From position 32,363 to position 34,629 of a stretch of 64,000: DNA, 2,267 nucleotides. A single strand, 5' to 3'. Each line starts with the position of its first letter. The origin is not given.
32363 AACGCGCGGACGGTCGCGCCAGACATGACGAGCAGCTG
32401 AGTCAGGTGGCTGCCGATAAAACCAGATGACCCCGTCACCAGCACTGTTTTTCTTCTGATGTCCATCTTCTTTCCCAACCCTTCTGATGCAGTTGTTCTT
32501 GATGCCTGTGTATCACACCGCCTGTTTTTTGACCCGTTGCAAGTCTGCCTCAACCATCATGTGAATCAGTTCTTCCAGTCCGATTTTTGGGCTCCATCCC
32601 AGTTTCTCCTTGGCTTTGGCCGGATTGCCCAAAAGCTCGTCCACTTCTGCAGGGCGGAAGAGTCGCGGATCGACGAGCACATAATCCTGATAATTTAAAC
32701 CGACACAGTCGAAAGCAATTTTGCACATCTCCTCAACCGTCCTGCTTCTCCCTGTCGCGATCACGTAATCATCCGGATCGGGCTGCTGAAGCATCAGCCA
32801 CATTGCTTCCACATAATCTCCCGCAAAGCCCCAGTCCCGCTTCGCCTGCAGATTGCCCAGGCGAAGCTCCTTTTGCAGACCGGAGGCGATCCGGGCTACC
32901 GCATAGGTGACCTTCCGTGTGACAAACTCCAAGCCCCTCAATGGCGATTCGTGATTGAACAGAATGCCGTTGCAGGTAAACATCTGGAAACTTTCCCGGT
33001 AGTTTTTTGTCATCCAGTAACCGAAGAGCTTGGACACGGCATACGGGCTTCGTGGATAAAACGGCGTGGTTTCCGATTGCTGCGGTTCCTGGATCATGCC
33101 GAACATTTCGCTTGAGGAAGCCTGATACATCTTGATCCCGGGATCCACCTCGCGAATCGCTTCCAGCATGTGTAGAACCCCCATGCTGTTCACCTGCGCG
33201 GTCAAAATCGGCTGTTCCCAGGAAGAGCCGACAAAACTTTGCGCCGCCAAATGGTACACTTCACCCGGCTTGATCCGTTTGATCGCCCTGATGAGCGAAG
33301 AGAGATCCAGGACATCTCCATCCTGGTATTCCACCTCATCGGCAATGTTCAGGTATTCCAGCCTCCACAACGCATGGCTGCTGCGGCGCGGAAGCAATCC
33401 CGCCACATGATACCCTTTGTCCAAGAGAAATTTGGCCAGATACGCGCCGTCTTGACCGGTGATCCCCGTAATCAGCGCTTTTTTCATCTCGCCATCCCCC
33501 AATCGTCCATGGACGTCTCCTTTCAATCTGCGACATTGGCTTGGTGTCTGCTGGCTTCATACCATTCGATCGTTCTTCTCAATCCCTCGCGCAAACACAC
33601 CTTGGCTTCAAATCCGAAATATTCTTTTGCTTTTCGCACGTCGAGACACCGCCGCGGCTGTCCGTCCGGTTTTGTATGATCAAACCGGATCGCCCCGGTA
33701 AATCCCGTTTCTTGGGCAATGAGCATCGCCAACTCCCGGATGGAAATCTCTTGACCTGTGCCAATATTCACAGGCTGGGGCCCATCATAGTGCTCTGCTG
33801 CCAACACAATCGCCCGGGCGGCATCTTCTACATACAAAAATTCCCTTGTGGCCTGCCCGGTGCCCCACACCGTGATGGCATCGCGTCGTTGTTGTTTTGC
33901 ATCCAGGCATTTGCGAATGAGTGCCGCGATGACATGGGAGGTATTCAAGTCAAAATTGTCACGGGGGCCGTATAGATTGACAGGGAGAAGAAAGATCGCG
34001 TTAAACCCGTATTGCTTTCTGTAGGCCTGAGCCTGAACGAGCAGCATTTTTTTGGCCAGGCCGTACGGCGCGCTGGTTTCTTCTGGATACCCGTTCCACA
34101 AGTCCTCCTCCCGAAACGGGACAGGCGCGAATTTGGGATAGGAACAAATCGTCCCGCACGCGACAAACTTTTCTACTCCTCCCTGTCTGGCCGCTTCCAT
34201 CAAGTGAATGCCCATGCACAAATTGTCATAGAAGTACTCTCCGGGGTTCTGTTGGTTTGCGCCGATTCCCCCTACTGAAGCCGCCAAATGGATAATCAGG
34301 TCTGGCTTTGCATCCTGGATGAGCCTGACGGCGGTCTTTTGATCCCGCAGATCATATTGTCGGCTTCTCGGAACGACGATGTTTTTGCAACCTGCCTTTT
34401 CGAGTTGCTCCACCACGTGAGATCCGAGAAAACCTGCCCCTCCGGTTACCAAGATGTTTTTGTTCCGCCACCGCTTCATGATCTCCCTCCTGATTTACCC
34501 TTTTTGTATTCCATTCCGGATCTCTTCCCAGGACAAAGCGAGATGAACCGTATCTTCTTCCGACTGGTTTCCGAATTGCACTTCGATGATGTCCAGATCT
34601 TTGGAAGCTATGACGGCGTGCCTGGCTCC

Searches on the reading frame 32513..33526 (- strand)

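Call 27: search_protein_families(library=pfam, proteins=[window:32513-33526:-], max_evalue=0.001)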
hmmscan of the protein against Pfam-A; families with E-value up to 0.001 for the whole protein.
window:32513-33526:- (337 aa): 3 families
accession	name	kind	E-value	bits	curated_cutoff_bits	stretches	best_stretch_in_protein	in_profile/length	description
PF16363.11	GDP_Man_Dehyd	-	3.7e-127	424.8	27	1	18-324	1-332/332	GDP-mannose 4,6 dehydratase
PF01370.27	Epimerase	-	1.2e-65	221.8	20.9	1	17-257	1-240/240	NAD dependent epimerase/dehydratase family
PF04321.23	RmlD_sub_bind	-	6.9e-08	32.3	27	1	16-176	2-139/287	RmlD substrate binding domain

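Call 45: search_protein_families(library=ncbifam, proteins=[window:32513-33526:-], max_evalue=0.00001)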
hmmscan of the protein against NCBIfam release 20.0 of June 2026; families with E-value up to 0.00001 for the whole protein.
window:32513-33526:- (337 aa): 13 families
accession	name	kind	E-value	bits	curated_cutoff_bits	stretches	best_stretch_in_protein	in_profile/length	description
TIGR01472.1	gmd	equivalog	1.3e-125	419.1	415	1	15-331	1-341/342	GDP-mannose 4,6-dehydratase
TIGR01181.1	dTDP_gluc_dehyt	equivalog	8.9e-29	100.6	365.1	1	17-326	2-309/321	dTDP-glucose 4,6-dehydratase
TIGR04180.1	EDH_00030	hypoth_equivalog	3.5e-28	98.5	475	1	18-315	2-296/297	NAD-dependent 4,6-dehydratase LegB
TIGR02622.1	CDP_4_6_dhtase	equivalog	5.3e-26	91.6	278.45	1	15-181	5-173/352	CDP-glucose 4,6-dehydratase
TIGR01179.1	galE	equivalog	1.1e-19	70.5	262.3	1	17-183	2-166/332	UDP-glucose 4-epimerase GalE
NF007582.0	PRK10217.1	equivalog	3.3e-12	46.2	698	1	14-249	1-243/355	dTDP-glucose 4,6-dehydratase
NF043036.1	ErythonDh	equivalog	1.5e-10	40.8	325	1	16-176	2-163/321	D-erythronate dehydrogenase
NF007490.0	PRK10084.1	subfamily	1.7e-08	33.9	649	1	60-257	47-259/361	dTDP-glucose 4,6-dehydratase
TIGR03466.1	HpnA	hypoth_equivalog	1e-07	31.2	367.65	1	16-155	2-131/327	hopanoid-associated sugar epimerase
NF007956.0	PRK10675.1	subfamily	6.3e-07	28.8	394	1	17-168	3-155/338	UDP-glucose 4-epimerase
NF011728.1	PRK15181.1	equivalog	6.4e-07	28.7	760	1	66-181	72-184/348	Vi polysaccharide biosynthesis UDP-N-acetylglucosaminuronic acid C-4 epimerase TviC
NF041015.1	UDPsulfquin_syn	equivalog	1e-06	28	575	0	61-135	64-141/384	UDP-sulfoquinovose synthase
NF052578.1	StrlDmthSdmBMthl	equivalog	1.2e-06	28.5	600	1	17-165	3-137/328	sterol demethylase protein SdmB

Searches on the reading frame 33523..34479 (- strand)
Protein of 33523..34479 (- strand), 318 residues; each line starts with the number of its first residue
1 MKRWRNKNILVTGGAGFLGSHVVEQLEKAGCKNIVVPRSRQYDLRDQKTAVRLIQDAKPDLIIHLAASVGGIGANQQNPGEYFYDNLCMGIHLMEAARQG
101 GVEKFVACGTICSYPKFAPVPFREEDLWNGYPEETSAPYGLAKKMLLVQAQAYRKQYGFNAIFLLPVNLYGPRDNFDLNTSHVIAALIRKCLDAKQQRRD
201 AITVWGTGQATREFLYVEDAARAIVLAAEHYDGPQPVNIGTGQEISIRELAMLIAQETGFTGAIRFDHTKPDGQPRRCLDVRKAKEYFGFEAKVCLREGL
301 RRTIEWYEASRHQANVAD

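Call 27: search_protein_families(library=pfam, proteins=[window:33523-34479:-], max_evalue=0.001)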
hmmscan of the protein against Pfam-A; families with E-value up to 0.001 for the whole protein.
window:33523-34479:- (318 aa): 6 families
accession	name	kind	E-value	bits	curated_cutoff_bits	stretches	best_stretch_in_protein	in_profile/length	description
PF01370.27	Epimerase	-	3.3e-62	210.5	20.9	1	9-240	1-240/240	NAD dependent epimerase/dehydratase family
PF16363.11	GDP_Man_Dehyd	-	5.2e-36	125.2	27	1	41-303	58-332/332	GDP-mannose 4,6 dehydratase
PF01073.25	3Beta_HSD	-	1.8e-10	40.8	22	1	39-236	49-237/280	3-beta hydroxysteroid dehydrogenase/isomerase family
PF04321.23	RmlD_sub_bind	-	5.8e-10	39.1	27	1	8-68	2-61/287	RmlD substrate binding domain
PF02719.21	Polysacc_synt_2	-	1.1e-09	38.3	20.2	1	43-110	62-128/293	Polysaccharide biosynthesis protein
PF08659.16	KR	-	0.00081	19.8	22.6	0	9-56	3-50/180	KR domain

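Call 45: search_protein_families(library=ncbifam, proteins=[window:33523-34479:-], max_evalue=0.00001)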
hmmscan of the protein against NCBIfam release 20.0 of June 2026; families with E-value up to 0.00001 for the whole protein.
window:33523-34479:- (318 aa): 19 families
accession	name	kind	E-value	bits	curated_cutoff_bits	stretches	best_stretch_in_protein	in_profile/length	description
NF047922.1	GDPFucSynFcl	equivalog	3.4e-93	312.5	500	1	6-311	2-305/308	GDP-L-fucose synthase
TIGR01179.1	galE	equivalog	2.1e-32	112.3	262.3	1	42-310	54-328/332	UDP-glucose 4-epimerase GalE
TIGR01181.1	dTDP_gluc_dehyt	equivalog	2.1e-27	96.1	365.1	1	41-312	56-316/321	dTDP-glucose 4,6-dehydratase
TIGR04180.1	EDH_00030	hypoth_equivalog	1.3e-25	90.1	475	1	43-270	57-268/297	NAD-dependent 4,6-dehydratase LegB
NF007490.0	PRK10084.1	subfamily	3.4e-19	69.1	649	1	134-312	162-339/361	dTDP-glucose 4,6-dehydratase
NF007582.0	PRK10217.1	equivalog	4.1e-17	62.3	698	1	41-310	57-334/355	dTDP-glucose 4,6-dehydratase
NF011728.1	PRK15181.1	equivalog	8.5e-17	61.2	760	1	60-308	92-338/348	Vi polysaccharide biosynthesis UDP-N-acetylglucosaminuronic acid C-4 epimerase TviC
TIGR02197.1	heptose_epim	equivalog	1.2e-16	60.8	274.6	1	9-308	1-314/316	ADP-glyceromanno-heptose 6-epimerase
NF007956.0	PRK10675.1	subfamily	1.2e-14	54.2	394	1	41-312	56-332/338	UDP-glucose 4-epimerase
TIGR02622.1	CDP_4_6_dhtase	equivalog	1.2e-13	50.9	278.45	0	40-157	59-172/352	CDP-glucose 4,6-dehydratase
NF042422.1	oxyalk_red_OleD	equivalog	1.4e-11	44.4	580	1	8-231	2-218/329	2-alkyl-3-oxoalkanoate reductase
TIGR01214.1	rmlD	equivalog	1.7e-09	37.2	224.05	1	9-69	2-61/285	dTDP-4-dehydrorhamnose reductase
TIGR03466.1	HpnA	hypoth_equivalog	3.8e-09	35.9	367.65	1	8-190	2-191/327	hopanoid-associated sugar epimerase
NF042423.1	oxyalk_red_Shew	equivalog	1.5e-08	34.1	580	1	6-233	8-226/331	2-alkyl-3-oxoalkanoate reductase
NF008360.0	PRK11150.1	equivalog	2.6e-08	33.4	452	0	9-37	2-30/310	ADP-glyceromanno-heptose 6-epimerase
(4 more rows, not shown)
